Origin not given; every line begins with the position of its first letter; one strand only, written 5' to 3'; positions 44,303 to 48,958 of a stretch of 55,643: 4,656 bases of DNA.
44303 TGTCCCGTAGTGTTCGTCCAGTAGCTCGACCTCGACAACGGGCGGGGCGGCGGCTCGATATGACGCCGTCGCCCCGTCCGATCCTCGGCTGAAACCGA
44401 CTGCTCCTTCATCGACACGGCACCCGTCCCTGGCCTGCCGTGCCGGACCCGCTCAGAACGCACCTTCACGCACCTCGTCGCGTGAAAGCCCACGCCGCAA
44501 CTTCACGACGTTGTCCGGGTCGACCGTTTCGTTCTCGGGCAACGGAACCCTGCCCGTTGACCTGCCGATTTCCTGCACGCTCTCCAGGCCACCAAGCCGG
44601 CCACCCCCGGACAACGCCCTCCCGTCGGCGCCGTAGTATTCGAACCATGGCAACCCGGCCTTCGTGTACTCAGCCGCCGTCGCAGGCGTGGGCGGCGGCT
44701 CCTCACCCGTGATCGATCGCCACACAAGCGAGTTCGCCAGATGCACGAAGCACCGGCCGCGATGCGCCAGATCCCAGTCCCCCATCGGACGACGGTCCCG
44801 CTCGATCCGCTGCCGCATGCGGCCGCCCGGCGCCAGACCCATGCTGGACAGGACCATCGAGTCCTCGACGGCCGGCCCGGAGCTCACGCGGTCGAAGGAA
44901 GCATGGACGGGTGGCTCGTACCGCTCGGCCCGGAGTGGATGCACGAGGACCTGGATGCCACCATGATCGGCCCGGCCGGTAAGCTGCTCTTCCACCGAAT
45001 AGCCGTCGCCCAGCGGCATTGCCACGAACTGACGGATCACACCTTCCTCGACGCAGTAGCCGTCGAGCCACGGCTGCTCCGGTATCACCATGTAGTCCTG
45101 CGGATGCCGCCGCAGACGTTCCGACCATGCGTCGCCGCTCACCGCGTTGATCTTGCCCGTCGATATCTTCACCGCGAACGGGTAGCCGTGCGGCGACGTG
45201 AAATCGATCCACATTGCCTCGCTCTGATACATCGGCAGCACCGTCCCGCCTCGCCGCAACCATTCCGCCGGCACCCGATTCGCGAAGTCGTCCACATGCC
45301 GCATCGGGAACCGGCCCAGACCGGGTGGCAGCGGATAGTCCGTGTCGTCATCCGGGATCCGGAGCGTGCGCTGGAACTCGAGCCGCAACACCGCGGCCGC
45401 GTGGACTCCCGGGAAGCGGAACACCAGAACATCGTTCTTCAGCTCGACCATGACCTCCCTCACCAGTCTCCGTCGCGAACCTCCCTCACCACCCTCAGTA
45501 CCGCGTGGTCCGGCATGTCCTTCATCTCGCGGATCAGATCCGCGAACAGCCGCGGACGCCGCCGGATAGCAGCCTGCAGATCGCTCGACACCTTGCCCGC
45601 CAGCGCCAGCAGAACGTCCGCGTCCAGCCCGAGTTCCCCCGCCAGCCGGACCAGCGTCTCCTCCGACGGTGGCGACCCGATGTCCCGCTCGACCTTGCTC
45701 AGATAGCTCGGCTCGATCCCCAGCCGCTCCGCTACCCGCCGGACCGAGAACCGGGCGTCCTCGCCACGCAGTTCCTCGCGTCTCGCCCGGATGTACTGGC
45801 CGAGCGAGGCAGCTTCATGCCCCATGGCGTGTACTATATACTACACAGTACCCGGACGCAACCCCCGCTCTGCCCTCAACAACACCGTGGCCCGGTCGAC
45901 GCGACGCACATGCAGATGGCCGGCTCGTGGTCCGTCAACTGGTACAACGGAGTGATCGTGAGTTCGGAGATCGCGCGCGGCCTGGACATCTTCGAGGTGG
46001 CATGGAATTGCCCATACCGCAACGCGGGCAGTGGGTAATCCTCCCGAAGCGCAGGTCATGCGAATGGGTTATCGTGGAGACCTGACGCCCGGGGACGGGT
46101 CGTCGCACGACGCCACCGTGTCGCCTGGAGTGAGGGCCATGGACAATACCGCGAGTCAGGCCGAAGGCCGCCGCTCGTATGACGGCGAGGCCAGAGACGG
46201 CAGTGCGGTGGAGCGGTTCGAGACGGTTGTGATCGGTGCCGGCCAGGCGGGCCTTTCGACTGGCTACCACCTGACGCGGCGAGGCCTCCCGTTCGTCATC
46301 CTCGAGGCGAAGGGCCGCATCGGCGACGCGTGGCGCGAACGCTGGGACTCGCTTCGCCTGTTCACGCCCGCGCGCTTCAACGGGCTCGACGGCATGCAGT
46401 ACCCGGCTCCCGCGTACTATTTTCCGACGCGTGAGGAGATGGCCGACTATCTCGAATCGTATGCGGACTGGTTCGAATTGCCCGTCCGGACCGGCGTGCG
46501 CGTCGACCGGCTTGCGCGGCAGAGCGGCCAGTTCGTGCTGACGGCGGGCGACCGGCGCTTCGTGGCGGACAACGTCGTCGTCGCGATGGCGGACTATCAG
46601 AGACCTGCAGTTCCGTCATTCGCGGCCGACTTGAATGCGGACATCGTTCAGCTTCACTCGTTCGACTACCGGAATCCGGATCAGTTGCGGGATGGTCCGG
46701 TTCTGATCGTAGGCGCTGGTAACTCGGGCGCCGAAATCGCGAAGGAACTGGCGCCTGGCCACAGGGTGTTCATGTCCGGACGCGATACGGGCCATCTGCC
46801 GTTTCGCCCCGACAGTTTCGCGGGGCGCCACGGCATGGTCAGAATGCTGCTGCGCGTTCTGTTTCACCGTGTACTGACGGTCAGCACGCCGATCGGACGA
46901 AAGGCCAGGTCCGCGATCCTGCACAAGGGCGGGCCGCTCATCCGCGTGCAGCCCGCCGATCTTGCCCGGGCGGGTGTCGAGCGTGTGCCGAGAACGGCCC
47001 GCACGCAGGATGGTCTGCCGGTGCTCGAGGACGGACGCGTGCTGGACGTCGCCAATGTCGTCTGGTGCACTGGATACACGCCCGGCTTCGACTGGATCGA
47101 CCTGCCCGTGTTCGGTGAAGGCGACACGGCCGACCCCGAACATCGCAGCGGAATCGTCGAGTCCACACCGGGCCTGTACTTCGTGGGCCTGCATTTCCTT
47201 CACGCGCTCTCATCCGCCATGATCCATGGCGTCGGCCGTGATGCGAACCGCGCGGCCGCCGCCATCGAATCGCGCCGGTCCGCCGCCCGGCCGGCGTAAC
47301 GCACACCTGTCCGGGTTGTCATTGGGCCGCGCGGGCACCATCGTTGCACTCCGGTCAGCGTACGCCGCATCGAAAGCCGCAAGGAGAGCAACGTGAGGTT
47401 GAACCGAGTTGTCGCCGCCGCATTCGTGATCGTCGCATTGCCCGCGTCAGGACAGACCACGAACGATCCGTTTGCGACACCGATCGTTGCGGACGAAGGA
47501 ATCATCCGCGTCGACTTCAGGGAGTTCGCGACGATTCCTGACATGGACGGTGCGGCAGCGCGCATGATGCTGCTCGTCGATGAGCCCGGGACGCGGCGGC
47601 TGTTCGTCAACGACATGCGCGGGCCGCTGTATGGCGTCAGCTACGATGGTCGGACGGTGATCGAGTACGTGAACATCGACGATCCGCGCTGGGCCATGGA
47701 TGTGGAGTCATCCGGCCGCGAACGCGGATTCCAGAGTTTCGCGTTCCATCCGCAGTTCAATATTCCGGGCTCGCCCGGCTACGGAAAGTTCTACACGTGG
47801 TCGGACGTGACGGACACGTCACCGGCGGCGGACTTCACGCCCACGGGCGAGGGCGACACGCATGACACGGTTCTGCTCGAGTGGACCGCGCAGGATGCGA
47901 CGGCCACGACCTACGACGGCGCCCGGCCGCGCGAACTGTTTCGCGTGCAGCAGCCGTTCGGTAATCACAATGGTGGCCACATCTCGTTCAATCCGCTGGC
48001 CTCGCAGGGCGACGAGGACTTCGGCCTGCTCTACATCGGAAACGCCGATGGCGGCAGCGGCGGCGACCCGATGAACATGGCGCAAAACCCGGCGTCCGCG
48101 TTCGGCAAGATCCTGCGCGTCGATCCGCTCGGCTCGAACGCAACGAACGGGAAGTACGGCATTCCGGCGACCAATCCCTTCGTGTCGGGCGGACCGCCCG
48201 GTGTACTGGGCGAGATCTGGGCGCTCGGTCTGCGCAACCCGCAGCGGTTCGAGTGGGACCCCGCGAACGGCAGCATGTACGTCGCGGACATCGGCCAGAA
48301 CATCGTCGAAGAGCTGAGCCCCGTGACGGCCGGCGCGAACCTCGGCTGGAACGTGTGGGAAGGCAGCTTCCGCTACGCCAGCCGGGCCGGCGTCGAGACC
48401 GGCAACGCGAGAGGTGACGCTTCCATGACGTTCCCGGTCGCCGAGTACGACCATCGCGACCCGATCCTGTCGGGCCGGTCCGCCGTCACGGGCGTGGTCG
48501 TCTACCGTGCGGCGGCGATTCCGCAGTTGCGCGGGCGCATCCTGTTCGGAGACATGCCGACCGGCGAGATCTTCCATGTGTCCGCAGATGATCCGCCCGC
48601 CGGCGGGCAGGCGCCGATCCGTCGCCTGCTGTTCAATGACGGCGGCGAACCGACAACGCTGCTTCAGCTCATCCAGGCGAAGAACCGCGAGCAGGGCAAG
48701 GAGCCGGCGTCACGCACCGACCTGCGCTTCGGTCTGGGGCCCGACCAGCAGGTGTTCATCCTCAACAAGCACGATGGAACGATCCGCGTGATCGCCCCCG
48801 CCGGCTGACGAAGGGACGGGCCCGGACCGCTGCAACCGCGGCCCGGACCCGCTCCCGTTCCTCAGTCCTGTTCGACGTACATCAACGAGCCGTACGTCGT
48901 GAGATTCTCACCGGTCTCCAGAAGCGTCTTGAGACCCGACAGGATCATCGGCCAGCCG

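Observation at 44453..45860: Leaderless, autoregulated-looking XRE-HTH gene translationally coupled to a 336-aa protein of no recognisable family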

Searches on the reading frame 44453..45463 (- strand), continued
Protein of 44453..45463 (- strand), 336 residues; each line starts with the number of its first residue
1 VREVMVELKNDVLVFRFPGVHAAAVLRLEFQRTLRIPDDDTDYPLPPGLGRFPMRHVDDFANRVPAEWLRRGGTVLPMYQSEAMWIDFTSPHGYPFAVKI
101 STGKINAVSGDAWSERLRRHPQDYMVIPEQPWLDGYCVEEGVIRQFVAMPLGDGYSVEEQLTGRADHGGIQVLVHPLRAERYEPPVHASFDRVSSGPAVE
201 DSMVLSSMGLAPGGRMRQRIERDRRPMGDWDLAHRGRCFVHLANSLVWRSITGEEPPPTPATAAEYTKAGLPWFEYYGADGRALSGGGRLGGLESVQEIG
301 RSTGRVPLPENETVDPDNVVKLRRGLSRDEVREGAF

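Call 91: find_related_loci(query=window:44453-45451:-, collection=viral_contigs, flank=8000)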
Query window:44453-45451:- (332 aa) in viral_contigs; peptide patterns used: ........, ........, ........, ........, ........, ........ (x = any residue, [..] = any of these).
8 stretches matched a pattern; 2 encode a relative of the query (tblastn E <= 1e-3); 2 distinct loci.
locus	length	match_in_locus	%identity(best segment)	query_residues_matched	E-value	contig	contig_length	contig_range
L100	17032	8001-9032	42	2-316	3e-83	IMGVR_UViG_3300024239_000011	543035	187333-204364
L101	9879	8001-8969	44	7-312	6e-82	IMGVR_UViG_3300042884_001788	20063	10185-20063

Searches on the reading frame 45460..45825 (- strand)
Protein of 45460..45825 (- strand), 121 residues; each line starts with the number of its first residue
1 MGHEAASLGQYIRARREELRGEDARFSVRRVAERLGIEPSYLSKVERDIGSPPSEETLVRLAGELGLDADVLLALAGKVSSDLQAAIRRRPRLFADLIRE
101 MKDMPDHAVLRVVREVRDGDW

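Call 3: search_protein_families(library=pfam, proteins=[window:45460-45825:-], max_evalue=1)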
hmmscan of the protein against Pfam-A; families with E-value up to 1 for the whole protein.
window:45460-45825:- (121 aa): 9 families
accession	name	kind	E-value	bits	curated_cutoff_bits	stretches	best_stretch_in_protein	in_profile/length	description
PF13560.12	HTH_31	-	1.8e-09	38.2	27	1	8-72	2-61/64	Helix-turn-helix domain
PF01381.28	HTH_3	-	1.7e-08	34.8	23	1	26-72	10-55/55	Helix-turn-helix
PF12844.13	HTH_19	-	3.9e-06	27.1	30.2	1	25-77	12-63/64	Helix-turn-helix domain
PF13744.12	HTH_37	-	0.017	15.3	27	1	24-71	30-77/80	Helix-turn-helix domain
PF01527.26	HTH_Tnp_1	-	0.019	15.6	24.1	0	24-44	22-42/75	Transposase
PF13413.12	HTH_25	-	0.029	14.6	24.6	1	22-70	7-60/62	Helix-turn-helix domain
PF13404.12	HTH_AsnC-type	-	0.049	13.9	27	1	22-40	14-32/42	AsnC-type helix-turn-helix domain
PF20058.4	DUF6457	-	0.086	13.1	27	1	58-82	10-34/80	Domain of unknown function (DUF6457)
PF00165.29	HTH_AraC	-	0.19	12.4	26.6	0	25-45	8-28/42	Bacterial regulatory helix-turn-helix proteins, AraC family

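Call 4: search_protein_families(library=ncbifam, proteins=[window:45460-45825:-], max_evalue=1)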
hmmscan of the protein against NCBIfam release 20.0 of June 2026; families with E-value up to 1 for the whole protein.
window:45460-45825:- (121 aa): 6 families
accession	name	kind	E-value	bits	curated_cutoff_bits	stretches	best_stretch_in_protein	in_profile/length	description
NF038139.1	Reg_Aceta_RamB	equivalog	0.00043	19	700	1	11-71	2-60/465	acetate metabolism transcriptional regulator RamB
NF046032.1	TransRegSlrRBacil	equivalog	0.00051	20.2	250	1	25-70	14-59/149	HTH-type transcriptional regulator SlrR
NF041951.1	phage_RstR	subfamily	0.0072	16.6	80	1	25-88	15-77/108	RstR family transcriptional repressor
TIGR02607.1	antidote_HigA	equivalog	0.032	14.1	47.7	1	25-77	20-71/81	HigA family addiction module antitoxin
NF007257.0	PRK09706.1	subfamily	0.1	12.4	101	1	6-65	4-57/135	transcriptional repressor DicA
NF007408.0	PRK09943.1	equivalog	0.14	11.7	211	1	23-61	18-55/185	HTH-type transcriptional regulator PuuR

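Call 5: search_protein_families(library=padloc, proteins=[window:45460-45825:-], max_evalue=1)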
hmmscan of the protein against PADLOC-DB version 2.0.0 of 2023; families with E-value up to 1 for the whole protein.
window:45460-45825:- (121 aa): 6 families
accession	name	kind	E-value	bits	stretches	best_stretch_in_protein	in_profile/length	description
PDLC02926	HTH_VI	-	1.1e-06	26.8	1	24-81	13-69/92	-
PDLC04142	capH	-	2.4e-06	26.5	1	7-110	6-89/103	capH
PDLC03312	MTase_II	-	0.00011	18.1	1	7-90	60-137/1344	Type II methyltransferase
PDLC03949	RmrA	-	0.0079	13.1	1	25-93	15-82/363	-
PDLC03956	RmrA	-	0.019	12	1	11-75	8-71/399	-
PDLC02823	DpdC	-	0.024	12.5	1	40-69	127-156/223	DpdC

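Call 57: search_protein_families(library=phrogs, proteins=[window:45460-45825:-], max_evalue=0.1)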
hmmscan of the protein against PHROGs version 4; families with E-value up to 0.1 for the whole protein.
window:45460-45825:- (121 aa): 12 families
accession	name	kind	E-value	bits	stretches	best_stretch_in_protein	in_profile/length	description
phrog_8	-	transcription regulation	1.6e-06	28.8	1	16-78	165-221/346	transcriptional regulator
phrog_4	-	transcription regulation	4.9e-06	26.8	1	8-79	137-198/400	transcriptional repressor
phrog_1373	-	transcription regulation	9.3e-06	26.7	1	22-83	73-133/166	transcriptional regulator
phrog_5823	-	transcription regulation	1.5e-05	25.3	1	5-79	4-73/404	transcriptional regulator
phrog_7241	-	transcription regulation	2e-05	25.6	1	12-73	66-121/122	transcriptional regulator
phrog_638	-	transcription regulation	6.6e-05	23.8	1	25-75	17-66/145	transcriptional regulator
phrog_3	-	transcription regulation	0.0003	21.7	1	16-84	90-157/430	transcriptional repressor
phrog_2439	-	transcription regulation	0.00034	20.6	1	22-76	17-70/367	transcriptional regulator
phrog_3949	-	transcription regulation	0.0018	19.3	1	11-89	16-89/161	transcriptional repressor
phrog_2328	-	transcription regulation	0.0044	17.8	1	26-73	29-75/128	transcriptional repressor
phrog_2136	-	unknown function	0.013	16.3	1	8-63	31-81/89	-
phrog_4441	-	DNA, RNA and nucleotide metabolism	0.05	14.9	1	27-78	20-72/98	HTH DNA binding protein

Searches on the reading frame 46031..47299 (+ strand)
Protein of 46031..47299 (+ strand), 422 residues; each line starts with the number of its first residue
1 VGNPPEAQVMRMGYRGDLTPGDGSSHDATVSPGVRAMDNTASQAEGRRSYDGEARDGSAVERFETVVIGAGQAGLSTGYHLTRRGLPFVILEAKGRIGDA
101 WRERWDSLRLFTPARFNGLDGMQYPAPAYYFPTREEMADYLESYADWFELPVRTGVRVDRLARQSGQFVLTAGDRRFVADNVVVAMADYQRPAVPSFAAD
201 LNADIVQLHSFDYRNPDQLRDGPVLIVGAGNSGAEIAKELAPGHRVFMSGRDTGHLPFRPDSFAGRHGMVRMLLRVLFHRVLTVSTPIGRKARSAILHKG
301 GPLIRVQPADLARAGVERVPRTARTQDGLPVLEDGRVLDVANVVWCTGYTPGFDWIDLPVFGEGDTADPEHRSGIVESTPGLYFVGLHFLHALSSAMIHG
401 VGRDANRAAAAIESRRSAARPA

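Call 54: search_protein_families(library=pfam, proteins=[window:46031-47299:+], max_evalue=0.001)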
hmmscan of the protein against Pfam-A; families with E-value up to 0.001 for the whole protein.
window:46031-47299:+ (422 aa): 11 families
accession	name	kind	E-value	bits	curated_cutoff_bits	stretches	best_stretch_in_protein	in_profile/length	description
PF13738.12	Pyr_redox_3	-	1.1e-31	110.6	30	1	66-253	1-197/305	Pyridine nucleotide-disulphide oxidoreductase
PF07992.20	Pyr_redox_2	-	5.9e-11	42.8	26.1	1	64-241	2-162/291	Pyridine nucleotide-disulphide oxidoreductase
PF13434.12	Lys_Orn_oxgnase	-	1.9e-10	40.9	21.3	1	129-241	89-208/339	L-lysine 6-monooxygenase/L-ornithine 5-monooxygenase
PF01266.30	DAO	-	3.2e-09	37.2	27.9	1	65-171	2-93/353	FAD dependent oxidoreductase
PF00743.25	FMO-like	-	4.5e-09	35.7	22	1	122-254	65-217/532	Flavin-binding monooxygenase-like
PF01593.30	Amino_oxidase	-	6.2e-08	32.8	19.8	0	73-98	2-27/443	Flavin containing amine oxidoreductase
PF13450.12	NAD_binding_8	-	2.4e-07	31.4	21.9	1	67-104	1-38/68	NAD(P)-binding Rossmann-like domain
PF13454.12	NAD_binding_9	-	3.9e-06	27.4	21.8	0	66-115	1-56/155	FAD-NAD(P)-binding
PF01946.23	Thi4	-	2.5e-05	24.1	26.2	0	64-98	19-54/235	Thi4 family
PF01494.25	FAD_binding_3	-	0.00013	21.7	22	0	64-94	3-33/349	FAD binding domain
PF00890.30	FAD_binding_2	-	0.00075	19.2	20.4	0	65-96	2-33/414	FAD binding domain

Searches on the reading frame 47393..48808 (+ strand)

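Call 54: search_protein_families(library=pfam, proteins=[window:47393-48808:+], max_evalue=0.001)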
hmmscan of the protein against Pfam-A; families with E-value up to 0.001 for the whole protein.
window:47393-48808:+ (471 aa): 1 family
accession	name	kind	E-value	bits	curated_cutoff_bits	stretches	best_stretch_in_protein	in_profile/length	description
PF07995.17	GSDH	-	5.6e-25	88.7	25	1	152-399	75-289/332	Glucose / Sorbosone dehydrogenase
